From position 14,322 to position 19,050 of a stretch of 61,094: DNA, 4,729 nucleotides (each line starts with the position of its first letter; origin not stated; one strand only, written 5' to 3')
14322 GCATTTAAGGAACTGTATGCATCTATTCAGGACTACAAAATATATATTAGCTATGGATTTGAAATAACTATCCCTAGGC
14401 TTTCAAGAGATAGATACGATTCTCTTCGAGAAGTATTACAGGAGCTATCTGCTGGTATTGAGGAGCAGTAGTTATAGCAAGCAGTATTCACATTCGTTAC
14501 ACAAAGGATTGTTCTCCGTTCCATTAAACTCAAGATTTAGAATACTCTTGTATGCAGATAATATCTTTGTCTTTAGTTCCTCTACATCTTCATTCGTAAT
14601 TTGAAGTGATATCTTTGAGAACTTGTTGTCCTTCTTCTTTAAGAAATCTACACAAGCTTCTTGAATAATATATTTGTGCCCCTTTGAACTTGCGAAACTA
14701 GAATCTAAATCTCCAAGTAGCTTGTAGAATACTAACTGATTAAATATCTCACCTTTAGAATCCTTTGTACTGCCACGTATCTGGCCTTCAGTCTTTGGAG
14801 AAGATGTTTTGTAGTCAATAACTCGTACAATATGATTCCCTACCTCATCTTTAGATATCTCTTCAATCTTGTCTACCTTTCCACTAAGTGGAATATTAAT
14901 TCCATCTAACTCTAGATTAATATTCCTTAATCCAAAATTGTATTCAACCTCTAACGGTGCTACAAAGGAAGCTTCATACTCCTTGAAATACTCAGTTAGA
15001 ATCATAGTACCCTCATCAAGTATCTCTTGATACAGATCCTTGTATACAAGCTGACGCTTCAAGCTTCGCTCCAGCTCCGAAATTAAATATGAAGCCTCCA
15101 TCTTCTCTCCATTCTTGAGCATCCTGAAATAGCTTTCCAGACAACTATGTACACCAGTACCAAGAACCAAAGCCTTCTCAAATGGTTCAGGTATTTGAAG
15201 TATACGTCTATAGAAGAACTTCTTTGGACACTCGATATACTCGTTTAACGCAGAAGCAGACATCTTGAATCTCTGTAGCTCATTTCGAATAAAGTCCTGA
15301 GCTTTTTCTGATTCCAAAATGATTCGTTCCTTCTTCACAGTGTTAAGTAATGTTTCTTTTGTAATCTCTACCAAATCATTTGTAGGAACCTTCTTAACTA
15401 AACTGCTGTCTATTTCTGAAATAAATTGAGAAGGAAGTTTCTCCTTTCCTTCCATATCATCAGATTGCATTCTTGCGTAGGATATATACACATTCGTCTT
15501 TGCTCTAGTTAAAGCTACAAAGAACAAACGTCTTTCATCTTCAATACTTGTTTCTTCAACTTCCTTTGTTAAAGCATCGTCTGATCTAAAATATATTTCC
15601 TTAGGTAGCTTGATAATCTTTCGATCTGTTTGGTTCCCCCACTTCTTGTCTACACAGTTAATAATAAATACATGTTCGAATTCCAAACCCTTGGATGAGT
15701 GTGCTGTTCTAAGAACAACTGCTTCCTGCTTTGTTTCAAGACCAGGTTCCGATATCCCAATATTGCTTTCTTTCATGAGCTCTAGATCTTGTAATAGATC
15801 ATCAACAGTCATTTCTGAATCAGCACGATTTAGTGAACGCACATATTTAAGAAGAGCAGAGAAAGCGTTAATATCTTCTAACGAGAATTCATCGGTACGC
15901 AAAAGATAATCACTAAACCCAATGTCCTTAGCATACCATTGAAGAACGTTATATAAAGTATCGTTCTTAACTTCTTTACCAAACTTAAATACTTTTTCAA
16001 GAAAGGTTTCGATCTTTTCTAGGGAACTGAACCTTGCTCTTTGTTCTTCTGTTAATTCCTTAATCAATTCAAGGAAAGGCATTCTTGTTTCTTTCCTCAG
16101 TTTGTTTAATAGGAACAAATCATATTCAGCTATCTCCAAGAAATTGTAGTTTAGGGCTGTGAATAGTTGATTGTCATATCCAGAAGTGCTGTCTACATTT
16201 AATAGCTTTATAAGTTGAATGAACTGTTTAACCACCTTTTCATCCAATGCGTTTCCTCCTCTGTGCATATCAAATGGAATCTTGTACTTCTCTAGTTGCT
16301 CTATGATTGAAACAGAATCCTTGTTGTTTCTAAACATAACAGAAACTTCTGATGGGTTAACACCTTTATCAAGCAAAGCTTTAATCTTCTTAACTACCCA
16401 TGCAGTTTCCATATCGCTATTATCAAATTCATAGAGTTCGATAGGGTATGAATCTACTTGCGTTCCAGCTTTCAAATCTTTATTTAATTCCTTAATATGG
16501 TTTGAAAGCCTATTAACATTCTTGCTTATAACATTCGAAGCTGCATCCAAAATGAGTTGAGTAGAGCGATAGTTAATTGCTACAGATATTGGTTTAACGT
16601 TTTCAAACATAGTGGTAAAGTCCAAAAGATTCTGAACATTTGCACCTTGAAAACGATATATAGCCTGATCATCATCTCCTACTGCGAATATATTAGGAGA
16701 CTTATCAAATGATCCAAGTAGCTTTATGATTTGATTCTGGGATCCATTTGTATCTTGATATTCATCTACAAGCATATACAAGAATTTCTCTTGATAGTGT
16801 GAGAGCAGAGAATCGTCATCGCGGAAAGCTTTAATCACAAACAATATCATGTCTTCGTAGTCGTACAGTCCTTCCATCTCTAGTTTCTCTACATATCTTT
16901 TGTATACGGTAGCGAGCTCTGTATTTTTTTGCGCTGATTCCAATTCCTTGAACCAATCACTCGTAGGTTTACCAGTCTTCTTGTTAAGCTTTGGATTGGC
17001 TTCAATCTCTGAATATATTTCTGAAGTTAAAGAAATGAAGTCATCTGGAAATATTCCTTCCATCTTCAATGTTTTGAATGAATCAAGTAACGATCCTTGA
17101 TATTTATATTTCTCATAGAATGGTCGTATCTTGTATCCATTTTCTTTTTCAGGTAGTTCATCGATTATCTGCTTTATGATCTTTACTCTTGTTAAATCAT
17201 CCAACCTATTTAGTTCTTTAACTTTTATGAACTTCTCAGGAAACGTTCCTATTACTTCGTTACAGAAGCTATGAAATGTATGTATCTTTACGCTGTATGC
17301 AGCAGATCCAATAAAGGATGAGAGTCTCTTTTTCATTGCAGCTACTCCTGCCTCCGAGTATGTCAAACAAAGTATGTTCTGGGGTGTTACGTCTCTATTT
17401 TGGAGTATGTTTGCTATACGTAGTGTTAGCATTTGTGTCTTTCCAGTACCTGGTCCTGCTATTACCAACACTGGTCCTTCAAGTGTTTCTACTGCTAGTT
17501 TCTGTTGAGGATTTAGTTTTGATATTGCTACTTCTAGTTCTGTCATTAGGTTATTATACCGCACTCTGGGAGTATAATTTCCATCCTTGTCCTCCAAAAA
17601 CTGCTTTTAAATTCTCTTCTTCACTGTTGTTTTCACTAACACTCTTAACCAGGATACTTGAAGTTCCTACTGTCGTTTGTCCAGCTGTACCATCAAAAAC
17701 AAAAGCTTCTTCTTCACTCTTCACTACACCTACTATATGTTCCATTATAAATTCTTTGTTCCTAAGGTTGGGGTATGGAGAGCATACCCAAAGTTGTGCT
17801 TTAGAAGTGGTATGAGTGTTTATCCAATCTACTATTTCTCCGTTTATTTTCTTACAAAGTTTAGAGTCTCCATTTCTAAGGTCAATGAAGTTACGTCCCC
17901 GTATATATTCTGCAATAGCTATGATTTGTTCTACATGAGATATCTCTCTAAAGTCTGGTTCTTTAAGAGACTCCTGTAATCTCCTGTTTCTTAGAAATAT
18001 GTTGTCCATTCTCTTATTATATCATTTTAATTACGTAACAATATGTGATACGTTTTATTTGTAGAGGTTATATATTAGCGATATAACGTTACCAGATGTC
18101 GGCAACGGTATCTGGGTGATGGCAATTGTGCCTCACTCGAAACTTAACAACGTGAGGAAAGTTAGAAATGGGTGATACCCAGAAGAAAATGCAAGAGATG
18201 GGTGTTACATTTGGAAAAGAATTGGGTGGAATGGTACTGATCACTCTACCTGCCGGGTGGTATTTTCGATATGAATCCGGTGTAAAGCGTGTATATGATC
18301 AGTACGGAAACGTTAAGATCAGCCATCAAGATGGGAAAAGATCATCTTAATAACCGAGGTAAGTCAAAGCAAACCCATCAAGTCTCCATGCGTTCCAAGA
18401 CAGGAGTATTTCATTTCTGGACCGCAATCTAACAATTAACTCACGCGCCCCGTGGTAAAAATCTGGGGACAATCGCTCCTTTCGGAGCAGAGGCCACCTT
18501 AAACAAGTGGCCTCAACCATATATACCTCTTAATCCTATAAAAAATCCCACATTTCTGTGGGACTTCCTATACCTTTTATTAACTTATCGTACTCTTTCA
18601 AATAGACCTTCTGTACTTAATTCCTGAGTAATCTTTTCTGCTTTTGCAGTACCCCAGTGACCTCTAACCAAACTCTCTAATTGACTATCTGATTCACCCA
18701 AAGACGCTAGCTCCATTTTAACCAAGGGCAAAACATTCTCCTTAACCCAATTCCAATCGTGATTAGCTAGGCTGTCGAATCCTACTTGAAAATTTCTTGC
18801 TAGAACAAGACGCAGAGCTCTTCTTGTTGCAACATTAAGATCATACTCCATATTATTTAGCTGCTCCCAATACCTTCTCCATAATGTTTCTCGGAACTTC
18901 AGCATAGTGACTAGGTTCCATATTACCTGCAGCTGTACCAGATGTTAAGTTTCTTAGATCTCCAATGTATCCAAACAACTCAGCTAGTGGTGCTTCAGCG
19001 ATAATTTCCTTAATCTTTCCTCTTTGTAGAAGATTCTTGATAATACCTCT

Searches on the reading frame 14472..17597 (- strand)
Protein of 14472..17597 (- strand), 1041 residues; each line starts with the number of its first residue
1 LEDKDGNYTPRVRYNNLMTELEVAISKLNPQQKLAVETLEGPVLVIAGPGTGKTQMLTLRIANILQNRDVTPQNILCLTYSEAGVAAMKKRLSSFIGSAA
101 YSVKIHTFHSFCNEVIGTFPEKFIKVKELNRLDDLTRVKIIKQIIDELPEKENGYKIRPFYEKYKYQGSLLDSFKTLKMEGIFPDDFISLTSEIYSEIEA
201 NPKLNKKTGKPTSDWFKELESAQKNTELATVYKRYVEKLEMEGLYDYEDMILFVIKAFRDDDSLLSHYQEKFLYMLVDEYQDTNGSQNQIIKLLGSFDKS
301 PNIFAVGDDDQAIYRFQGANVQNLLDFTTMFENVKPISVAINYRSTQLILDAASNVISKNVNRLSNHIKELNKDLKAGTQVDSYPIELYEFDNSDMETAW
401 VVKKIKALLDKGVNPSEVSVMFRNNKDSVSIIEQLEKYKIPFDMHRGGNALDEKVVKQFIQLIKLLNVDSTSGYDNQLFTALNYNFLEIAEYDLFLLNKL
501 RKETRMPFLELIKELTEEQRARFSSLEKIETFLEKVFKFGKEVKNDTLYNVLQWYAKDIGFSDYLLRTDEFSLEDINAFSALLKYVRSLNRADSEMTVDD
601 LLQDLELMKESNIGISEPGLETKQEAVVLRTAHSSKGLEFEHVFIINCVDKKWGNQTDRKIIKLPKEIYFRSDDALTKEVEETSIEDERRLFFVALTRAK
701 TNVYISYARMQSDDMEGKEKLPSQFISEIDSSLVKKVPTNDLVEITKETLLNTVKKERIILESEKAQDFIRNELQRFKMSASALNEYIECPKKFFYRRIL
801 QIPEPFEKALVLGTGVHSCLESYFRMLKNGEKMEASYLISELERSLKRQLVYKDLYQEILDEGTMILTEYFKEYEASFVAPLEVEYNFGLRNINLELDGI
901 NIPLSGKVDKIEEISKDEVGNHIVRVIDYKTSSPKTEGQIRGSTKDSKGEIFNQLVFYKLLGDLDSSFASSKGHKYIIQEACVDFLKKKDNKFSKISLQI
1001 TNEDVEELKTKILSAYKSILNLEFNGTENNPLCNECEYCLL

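Call 6: search_protein_families(library=pfam, proteins=[window:14472-17597:-])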
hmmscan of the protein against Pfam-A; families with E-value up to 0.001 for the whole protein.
window:14472-17597:- (1041 aa): 6 families
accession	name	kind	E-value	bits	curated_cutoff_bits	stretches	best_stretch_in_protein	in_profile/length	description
PF00580.27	UvrD-helicase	-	4.3e-64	217.2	23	1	28-331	1-270/271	UvrD/REP helicase N-terminal domain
PF13361.12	UvrD_C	-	7.3e-40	137.9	25.6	1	338-709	2-349/350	UvrD-like helicase C-terminal domain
PF12705.13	PDDEXK_1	-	5e-25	89.3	22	1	779-1038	2-242/247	PD-(D/E)XK nuclease superfamily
PF13245.12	AAA_19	-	1.4e-17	64.6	25.1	1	32-316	1-133/134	AAA domain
PF13538.12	UvrD_C_2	-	2.8e-08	33.9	27.4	0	685-705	31-51/52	UvrD-like helicase C-terminal domain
PF08696.17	Dna2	-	0.00038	20.7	22.4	0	779-850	56-123/204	DNA replication factor Dna2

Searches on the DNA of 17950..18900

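Call 68: search_rna_families(source=window, start=17950, end=18900, threshold=evalue, max_evalue=1)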
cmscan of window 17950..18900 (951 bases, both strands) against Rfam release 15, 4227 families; matches with E-value up to 1: 1.
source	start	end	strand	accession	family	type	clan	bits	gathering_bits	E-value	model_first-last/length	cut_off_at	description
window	18480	18610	-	RF02065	STnc340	Gene; sRNA;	-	24.1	80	0.72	1-130/130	no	Enterobacterial sRNA STnc340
